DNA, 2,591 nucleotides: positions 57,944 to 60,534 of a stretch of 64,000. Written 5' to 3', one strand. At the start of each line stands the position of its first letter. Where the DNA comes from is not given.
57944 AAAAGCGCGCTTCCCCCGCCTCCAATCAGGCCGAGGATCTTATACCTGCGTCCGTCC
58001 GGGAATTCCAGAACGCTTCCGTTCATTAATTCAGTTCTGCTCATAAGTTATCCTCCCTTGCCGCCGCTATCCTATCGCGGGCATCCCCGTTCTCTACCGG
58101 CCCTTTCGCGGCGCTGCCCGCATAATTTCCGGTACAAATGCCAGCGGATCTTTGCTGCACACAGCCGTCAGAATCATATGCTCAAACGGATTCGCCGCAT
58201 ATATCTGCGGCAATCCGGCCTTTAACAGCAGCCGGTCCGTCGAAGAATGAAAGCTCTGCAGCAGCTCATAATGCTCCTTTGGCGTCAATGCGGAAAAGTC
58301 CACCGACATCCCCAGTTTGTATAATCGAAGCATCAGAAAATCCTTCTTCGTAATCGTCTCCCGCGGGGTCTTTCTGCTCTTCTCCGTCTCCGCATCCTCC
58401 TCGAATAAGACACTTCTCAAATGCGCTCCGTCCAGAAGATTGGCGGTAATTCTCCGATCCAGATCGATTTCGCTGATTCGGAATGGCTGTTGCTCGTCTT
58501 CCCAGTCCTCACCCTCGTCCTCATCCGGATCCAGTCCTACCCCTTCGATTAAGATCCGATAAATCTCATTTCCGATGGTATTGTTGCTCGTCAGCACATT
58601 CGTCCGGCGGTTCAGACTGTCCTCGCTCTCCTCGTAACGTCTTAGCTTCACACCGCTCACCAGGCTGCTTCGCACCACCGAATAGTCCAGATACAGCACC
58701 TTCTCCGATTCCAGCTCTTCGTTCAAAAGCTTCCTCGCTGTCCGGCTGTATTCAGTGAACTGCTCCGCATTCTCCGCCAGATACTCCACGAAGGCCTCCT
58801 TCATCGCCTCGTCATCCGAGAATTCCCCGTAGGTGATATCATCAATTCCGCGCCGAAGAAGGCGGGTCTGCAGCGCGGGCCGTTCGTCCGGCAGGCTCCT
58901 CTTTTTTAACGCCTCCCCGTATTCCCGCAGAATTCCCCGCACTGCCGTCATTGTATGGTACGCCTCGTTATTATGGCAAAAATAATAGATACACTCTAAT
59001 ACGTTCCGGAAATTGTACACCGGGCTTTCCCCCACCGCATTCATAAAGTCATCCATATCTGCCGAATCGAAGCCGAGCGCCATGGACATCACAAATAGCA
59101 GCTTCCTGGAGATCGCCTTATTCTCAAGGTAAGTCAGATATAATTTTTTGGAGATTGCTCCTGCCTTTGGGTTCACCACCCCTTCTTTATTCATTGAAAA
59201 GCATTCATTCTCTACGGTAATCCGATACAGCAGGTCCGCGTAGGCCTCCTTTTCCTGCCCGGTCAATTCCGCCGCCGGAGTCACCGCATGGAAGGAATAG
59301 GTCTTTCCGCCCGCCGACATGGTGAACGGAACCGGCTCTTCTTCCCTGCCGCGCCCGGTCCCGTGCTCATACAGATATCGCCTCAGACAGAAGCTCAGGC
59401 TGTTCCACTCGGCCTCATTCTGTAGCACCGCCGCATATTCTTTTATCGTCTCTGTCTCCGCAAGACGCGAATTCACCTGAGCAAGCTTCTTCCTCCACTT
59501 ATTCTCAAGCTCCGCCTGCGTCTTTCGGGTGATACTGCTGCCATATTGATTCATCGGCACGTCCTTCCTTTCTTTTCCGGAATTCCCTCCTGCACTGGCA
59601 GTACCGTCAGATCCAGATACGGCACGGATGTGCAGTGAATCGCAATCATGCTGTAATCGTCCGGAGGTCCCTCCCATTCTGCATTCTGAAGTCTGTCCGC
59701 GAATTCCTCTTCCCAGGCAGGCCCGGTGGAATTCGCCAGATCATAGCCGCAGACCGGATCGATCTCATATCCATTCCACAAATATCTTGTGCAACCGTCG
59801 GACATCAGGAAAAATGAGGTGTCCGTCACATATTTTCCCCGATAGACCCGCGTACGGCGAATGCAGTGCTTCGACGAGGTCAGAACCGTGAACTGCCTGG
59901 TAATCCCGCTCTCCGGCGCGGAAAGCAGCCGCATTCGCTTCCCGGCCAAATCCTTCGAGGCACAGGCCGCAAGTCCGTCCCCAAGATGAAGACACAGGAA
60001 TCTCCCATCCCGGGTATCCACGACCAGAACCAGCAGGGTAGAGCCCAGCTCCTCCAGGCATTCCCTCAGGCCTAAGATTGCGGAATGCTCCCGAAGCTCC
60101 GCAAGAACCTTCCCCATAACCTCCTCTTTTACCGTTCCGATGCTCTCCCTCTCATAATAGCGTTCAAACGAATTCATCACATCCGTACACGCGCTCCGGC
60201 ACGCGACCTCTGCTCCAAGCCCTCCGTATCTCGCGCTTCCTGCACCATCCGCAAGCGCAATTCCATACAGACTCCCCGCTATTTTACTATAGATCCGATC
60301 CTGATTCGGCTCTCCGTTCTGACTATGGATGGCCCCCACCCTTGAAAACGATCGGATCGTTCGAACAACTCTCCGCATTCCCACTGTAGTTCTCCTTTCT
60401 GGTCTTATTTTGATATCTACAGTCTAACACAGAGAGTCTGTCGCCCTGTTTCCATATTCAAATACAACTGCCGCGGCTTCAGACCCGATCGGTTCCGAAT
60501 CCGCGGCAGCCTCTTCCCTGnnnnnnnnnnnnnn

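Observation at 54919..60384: Three-gene PP2C phosphatase / orphan protein / kinase-NACHT-Sel1 operon: candidate undescribed NLR-like conflict or signalling system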

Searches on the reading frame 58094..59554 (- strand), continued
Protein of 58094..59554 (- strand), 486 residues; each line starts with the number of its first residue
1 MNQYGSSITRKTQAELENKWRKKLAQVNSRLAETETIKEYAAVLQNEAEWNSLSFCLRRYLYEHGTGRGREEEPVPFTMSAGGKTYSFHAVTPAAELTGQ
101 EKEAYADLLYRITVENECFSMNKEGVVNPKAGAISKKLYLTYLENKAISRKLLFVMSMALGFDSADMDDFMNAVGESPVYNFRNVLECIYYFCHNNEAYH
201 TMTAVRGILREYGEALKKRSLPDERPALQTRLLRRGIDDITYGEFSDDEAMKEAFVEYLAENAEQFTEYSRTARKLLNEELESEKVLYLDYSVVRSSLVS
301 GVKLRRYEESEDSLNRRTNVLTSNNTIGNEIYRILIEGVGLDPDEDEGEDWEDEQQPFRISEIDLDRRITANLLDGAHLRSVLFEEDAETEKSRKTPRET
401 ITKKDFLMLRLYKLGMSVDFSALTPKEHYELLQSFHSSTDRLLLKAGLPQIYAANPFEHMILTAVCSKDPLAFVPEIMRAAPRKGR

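Call 63: search_protein_families(library=pfam, proteins=[L026:790-2310:+, L026:2494-6906:+, L026:7015-7470:+, L026:7690-8763:+, L026:10274-13069:+, L026:13153-14451:+, L026:14458-16179:+, L026:231-806:+, L027:1505-3370:+, L023:3550-8001:+], max_evalue=0.001)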
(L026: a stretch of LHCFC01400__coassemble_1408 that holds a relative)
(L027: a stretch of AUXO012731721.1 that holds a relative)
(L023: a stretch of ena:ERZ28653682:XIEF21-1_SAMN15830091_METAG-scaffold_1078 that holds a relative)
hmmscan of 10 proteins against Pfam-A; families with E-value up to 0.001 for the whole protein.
L026:790-2310:+ (507 aa): 6 families
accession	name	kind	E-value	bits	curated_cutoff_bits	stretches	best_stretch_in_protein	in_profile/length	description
PF02368.24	Big_2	-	1.2e-28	99.3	22.8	3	290-360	4-79/79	Bacterial Ig-like domain (group 2)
PF22359.2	Big-like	-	4.9e-14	52.7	27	2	176-211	12-47/48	Bacterial Ig-like domain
PF00041.27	fn3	-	1.8e-08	34.9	25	1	33-109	6-70/84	Fibronectin type III domain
PF10179.15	NDNF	-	0.00029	21.3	27.3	1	67-113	76-114/127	Neuron-derived neurotrophic factor, first Fn(III) domain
PF23486.1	Ig_TMEM132_5th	-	0.00039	21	28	0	243-274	86-117/137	TMEM132 fifth domain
PF13927.12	Ig_3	-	0.00073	20.4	30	0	212-271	1-61/78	Immunoglobulin domain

L026:2494-6906:+ (1471 aa): 10 families
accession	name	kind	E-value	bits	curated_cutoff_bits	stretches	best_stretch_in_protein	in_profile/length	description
PF00069.31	Pkinase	-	9.3e-19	68.3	31.7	1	151-357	65-259/263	Protein kinase domain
PF07714.23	PK_Tyr_Ser-Thr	-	2.3e-11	43.9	23.1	1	155-350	72-250/258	Protein tyrosine and serine/threonine kinase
PF13360.13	PQQ_2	-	7.1e-11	42.6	27.6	1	910-1007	2-89/233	Outer membrane protein assembly factor BamB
PF13676.11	TIR_2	-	4.8e-08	34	28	1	421-499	26-103/122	TIR domain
PF24807.1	WD40_CDC20-Fz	-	2.4e-06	27.5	200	1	643-780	25-151/292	CDC20/Fizzy WD40 domain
PF25174.1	Beta-prop_THOC3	-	5.3e-06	26.1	305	0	679-781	178-271/272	THOC3 beta-propeller domain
PF24817.1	WD40_WDHD1_1st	-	1.6e-05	24.7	109.9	1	682-781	138-239/291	WDHD1 first WD40 domain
PF08937.16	ThsB_TIR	-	8.2e-05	23.4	21.2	1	429-486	42-97/100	Thoeris protein ThsB, TIR-like domain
PF00400.38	WD40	-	0.00028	21.7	27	0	680-699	19-38/39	WD domain, G-beta repeat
PF25175.1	Beta-prop_WDR5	-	0.00091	19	250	0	670-710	177-217/296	WDR5 beta-propeller domain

L026:7015-7470:+ (152 aa): 1 family
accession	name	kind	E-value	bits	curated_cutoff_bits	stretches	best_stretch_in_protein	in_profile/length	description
PF13308.11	YARHG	-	5.2e-20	71.6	27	1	55-137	2-83/85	YARHG domain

L026:7690-8763:+ (358 aa): 1 family
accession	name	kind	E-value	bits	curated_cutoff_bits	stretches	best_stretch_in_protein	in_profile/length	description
PF13529.12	Peptidase_C39_2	-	0.00033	21.7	24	1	272-330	82-142/143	Peptidase_C39 like family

L026:10274-13069:+ (932 aa): 2 families
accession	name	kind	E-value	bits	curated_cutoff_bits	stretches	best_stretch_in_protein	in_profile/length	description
PF00563.25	EAL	-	3.1e-60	203.9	31.3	1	672-901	8-236/236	EAL domain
PF00990.26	GGDEF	-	3.9e-47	160.4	23.8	2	130-284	2-160/161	Diguanylate cyclase, GGDEF domain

L026:13153-14451:+ (433 aa): 2 families
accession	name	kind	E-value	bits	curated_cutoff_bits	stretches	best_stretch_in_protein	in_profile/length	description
PF13416.11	SBP_bac_8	-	4.3e-12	46.8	27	1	49-351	3-269/279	Bacterial extracellular solute-binding protein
PF01547.30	SBP_bac_1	-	1.5e-08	35.4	26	1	40-153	4-108/307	Bacterial extracellular solute-binding protein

L026:14458-16179:+ (574 aa): 2 families
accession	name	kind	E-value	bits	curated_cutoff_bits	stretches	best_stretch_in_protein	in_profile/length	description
PF13416.11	SBP_bac_8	-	4.6e-06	27.1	27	1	90-226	22-143/279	Bacterial extracellular solute-binding protein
PF01547.30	SBP_bac_1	-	1.6e-05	25.5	26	0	93-327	37-298/307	Bacterial extracellular solute-binding protein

L026:231-806:+ (192 aa): 0 families

L027:1505-3370:+ (622 aa): 6 families
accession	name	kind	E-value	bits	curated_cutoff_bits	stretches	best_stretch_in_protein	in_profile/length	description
PF00069.31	Pkinase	-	3.3e-24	86.1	31.7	1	136-337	67-259/263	Protein kinase domain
PF07714.23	PK_Tyr_Ser-Thr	-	9.5e-14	51.8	23.1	1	143-330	77-250/258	Protein tyrosine and serine/threonine kinase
PF13676.11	TIR_2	-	1.9e-11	44.9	28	1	412-490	26-103/122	TIR domain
PF08937.16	ThsB_TIR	-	1.8e-05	25.5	21.2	1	426-479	48-99/100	Thoeris protein ThsB, TIR-like domain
PF01582.25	TIR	-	2.1e-05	24.8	21.3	1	412-474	31-93/179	TIR domain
PF03109.22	ABC1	-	2.6e-05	24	22.9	1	145-229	146-222/244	ABC1 atypical kinase-like domain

L023:3550-8001:+ (1484 aa): 12 families
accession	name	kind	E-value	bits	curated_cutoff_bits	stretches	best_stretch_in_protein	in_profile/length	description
PF13424.12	TPR_12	-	2.6e-23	82.4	30.1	0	1116-1180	10-75/77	Tetratricopeptide repeat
PF17874.7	TPR_MalT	-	1.9e-19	70.6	45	1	1116-1239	8-131/336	MalT-like TPR region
PF07719.23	TPR_2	-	1.9e-13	49.8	27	0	1193-1223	3-33/34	Tetratricopeptide repeat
PF00069.31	Pkinase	-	2e-12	47.5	31.7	1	142-258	95-205/263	Protein kinase domain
PF13428.12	TPR_14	-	3.8e-11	43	23.5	0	1196-1224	6-34/44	Tetratricopeptide repeat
PF14559.12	TPR_19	-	1.7e-10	41.5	25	0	1170-1230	4-64/68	Tetratricopeptide repeat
PF13181.12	TPR_8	-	3.2e-10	39.8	25.7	0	1193-1223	3-33/34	Tetratricopeptide repeat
PF00931.28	NB-ARC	-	2.5e-06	27.4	23.5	1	341-543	8-227/248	NB-ARC domain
PF13432.12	TPR_16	-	1.1e-05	26.2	32.7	0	1272-1310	27-64/65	Tetratricopeptide repeat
PF13374.12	TPR_10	-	2.8e-05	24.4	27.5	0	706-730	7-31/42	Tetratricopeptide repeat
PF12895.13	ANAPC3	-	7.2e-05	23.4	27.2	0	790-809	30-49/82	Anaphase-promoting complex, cyclosome, subunit 3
PF00515.34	TPR_1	-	0.00011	22.4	27.8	1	1194-1223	4-33/34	Tetratricopeptide repeat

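Call 69: find_encoding_contigs(protein=P0194, flank=8000, max_places=3)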
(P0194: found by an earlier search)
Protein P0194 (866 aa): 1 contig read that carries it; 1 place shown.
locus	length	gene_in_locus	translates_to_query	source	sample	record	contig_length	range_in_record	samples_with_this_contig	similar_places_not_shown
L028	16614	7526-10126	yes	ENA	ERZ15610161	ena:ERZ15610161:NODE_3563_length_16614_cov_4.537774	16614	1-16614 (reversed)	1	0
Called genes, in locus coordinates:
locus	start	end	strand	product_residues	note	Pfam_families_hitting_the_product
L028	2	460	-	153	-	?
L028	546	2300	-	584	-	-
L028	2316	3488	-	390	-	-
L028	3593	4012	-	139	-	PF00293:NUDIX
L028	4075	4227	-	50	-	-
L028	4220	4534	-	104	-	-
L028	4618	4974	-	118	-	-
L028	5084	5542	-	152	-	PF08010:Phage_30_3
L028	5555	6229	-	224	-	-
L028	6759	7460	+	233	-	PF13672:PP2C_2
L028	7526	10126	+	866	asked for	PF00140:Sigma70_r1_2, PF04542:Sigma70_r2, PF04539:Sigma70_r3, PF04545:Sigma70_r4 (faint)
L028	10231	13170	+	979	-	PF00069:Pkinase, PF08238:Sel1 (faint)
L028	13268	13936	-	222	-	PF00929:RNase_T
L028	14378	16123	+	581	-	PF14200:RicinB_lectin_2, PF00652:Ricin_B_lectin (faint), PF14200:RicinB_lectin_2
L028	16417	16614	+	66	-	?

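Call 70: search_dna_similar(query=window:58094-59554:-, collection=plasmids, mode=protein, max_evalue=0.001, max_rows=20)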
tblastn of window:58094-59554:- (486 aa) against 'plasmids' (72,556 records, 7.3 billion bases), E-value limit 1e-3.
No match.

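Call 71: search_dna_similar(query=window:58094-59554:-, collection=phages, mode=protein, max_evalue=0.001, max_rows=20)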
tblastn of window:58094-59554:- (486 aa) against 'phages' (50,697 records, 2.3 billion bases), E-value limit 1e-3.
No match.

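Call 73: search_protein_families(library=pfam, alignment_id=A5, max_evalue=1)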
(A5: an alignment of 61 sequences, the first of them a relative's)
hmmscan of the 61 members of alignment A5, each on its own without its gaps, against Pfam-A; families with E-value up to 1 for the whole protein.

A. member 1, P0001 (486 aa): 3 families
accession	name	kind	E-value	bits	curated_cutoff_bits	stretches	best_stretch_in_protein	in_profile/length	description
PF04245.18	NA37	-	0.0092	15.8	24.6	1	242-284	51-95/325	37-kD nucleoid-associated bacterial protein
PF21250.3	SOGP_2nd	-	0.066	12.9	27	1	37-141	135-235/249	Glycoside phosphorylase supersandwich domain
PF02637.23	GatB_Yqey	-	0.12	12.6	27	0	244-278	87-121/148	GatB domain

B. families by the number of members that match (of 61 scanned): 65 families (the first 25 are shown)
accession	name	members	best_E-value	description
PF08597.15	eIF3_subunit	1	4.8e-05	Translation initiation factor eIF3 subunit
PF18877.6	SSSPR-51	1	0.00014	SSSPR-51 domain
PF18489.6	Alpha_Helical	1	0.0045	Alpha helical domain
PF04245.18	NA37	1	0.0092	37-kD nucleoid-associated bacterial protein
PF05389.17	MecA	1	0.0099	Negative regulator of genetic competence (MecA)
PF10303.14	DUF2408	1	0.014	Protein of unknown function (DUF2408)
PF20203.3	DUF6565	1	0.016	Domain of unknown function (DUF6565)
PF14027.11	Questin_oxidase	1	0.019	Questin oxidase-like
PF18656.6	DUF5633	1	0.02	Family of unknown function (DUF5633)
PF05823.17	Gp-FAR-1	1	0.026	Nematode fatty acid retinoid binding protein (Gp-FAR-1)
PF08630.15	Dfp1_Him1_M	1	0.028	Dfp1/Him1, central region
PF16994.11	Glyco_trans_4_5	1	0.028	Glycosyl-transferase family 4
PF23109.1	ARCH_RTEL1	1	0.032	RTEL1 helicase, ARCH domain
PF19753.4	DUF6240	1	0.035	Family of unknown function (DUF6240)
PF10955.13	Fin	1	0.04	Anti-sigma-F factor Fin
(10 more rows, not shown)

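Call 74: search_solved_structures(query=A5, max_evalue=10)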
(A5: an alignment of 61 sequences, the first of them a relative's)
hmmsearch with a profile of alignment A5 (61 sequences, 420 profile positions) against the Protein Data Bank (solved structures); distinct sequences matched with E-value up to 10: 9.
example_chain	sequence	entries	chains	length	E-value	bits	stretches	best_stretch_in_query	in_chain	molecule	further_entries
4pl1_B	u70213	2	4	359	0.12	14.9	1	132-182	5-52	Dual-specificity RNA methyltransferase RlmN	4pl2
5hr6_A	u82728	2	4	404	0.17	14.4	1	132-182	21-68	RlmN methylase | Dual-specificity RNA methyltransferase RlmN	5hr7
3rf9_A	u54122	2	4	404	0.17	14.4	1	132-182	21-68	Ribosomal RNA large subunit methyltransferase N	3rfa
8rv2_E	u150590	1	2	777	0.21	14.1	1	181-269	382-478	Isoform 2 of Inverted formin-2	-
9azp_G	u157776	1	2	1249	0.41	13.2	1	181-269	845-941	Inverted formin-2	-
9v21_sn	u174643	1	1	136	0.43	13.1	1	23-111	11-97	40S ribosomal protein S12, putative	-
9az4_G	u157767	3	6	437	0.76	12.3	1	181-269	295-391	Inverted formin-2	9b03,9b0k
4a64_A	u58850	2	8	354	2.9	10.3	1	7-99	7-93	CULLIN-4B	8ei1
8w6e_A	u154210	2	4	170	4.2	9.8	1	175-288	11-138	HBC599 in complex with wFAP1.1 | wFAP1.1 structure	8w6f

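Call 83: find_related_loci(query=P0072, collection=viral_contigs, flank=10000)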
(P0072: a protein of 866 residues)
Query P0072 (866 aa) in viral_contigs; peptide patterns used: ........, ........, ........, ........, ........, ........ (x = any residue, [..] = any of these).
389 stretches matched a pattern, but none encodes a relative of the query by tblastn (E <= 1e-3).

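Call 84: search_dna_similar(query=P0047, collection=plasmids, mode=protein, max_evalue=0.001, max_rows=15)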
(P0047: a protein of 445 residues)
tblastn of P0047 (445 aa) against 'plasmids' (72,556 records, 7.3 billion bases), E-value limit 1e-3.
No match.

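Call 85: search_dna_similar(query=P0053, collection=plasmids, mode=protein, max_evalue=0.001, max_rows=15)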
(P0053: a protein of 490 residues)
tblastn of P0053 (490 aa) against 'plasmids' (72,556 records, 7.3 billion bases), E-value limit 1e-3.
No match.

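Call 94: search_protein_families(library=phrogs, proteins=[window:58094-59554:-, P0047, P0053, P0101, L028:546-2297:-, L028:2316-3485:-, L028:5555-6226:-, L028:5084-5539:-, L005:12702-13091:+], max_evalue=0.001)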
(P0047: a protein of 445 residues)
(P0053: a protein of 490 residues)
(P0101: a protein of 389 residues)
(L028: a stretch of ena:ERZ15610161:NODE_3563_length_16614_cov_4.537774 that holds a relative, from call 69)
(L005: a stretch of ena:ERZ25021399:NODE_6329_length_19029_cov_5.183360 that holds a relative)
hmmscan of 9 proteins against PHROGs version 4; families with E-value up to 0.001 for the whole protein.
window:58094-59554:- (486 aa): 0 families

P0047 (445 aa): 0 families

P0053 (490 aa): 0 families

P0101 (389 aa): 0 families

L028:546-2297:- (583 aa): 0 families

L028:2316-3485:- (389 aa): 0 families

L028:5555-6226:- (223 aa): 0 families

L028:5084-5539:- (151 aa): 2 families
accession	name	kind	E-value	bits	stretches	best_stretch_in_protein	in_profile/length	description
phrog_652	-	unknown function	2.2e-38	133.2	1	3-150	128-273/296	-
phrog_1017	-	unknown function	3.1e-08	34.8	1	18-76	18-82/170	-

L005:12702-13091:+ (130 aa): 0 families

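Call 102: search_protein_families(library=pfam, proteins=[L028:14378-16120:+], max_evalue=0.0001)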
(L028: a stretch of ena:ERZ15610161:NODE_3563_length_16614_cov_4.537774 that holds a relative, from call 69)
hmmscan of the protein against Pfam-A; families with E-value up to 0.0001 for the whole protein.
L028:14378-16120:+ (581 aa): 2 families
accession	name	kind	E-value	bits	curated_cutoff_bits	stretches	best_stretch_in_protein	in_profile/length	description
PF14200.12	RicinB_lectin_2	-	9.8e-28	97.1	25.6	2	248-335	2-89/89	Ricin-type beta-trefoil lectin domain-like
PF00652.28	Ricin_B_lectin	-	6.8e-06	26.7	29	0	223-297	57-126/126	Ricin-type beta-trefoil lectin domain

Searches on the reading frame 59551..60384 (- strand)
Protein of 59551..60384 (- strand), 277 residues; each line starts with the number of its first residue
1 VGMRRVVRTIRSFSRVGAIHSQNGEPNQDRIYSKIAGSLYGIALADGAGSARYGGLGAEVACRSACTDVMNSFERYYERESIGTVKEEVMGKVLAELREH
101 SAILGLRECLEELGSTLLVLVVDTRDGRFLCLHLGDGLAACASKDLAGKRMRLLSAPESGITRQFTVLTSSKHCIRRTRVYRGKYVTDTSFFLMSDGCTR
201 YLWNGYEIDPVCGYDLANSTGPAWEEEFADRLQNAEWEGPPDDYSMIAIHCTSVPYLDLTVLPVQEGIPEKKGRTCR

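Call 3: search_protein_families(library=pfam, proteins=[window:59551-60384:-], max_evalue=0.1)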
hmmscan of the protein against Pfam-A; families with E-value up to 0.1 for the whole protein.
window:59551-60384:- (277 aa): 1 family
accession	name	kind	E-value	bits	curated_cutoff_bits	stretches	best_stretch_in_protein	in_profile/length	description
PF13672.11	PP2C_2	-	8e-30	104.4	24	1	16-209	1-185/209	Protein phosphatase 2C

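Call 4: search_protein_families(library=padloc, proteins=[window:59551-60384:-], max_evalue=0.1)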
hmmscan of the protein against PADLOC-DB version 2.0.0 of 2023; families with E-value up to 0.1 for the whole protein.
window:59551-60384:- (277 aa): 0 families

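Call 5: search_protein_families(library=ncbifam, proteins=[window:59551-60384:-], max_evalue=0.1)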
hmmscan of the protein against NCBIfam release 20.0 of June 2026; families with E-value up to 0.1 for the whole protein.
window:59551-60384:- (277 aa): 1 family
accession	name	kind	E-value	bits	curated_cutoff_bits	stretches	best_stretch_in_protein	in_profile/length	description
NF033484.1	Stp1_PP2C_phos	equivalog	0.00027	20.5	230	1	25-141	9-116/232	Stp1/IreP family PP2C-type Ser/Thr phosphatase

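Call 94: search_protein_families(library=phrogs, proteins=[window:59551-60384:-], max_evalue=0.001)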
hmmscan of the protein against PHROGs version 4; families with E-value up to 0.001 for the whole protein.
window:59551-60384:- (277 aa): 0 families
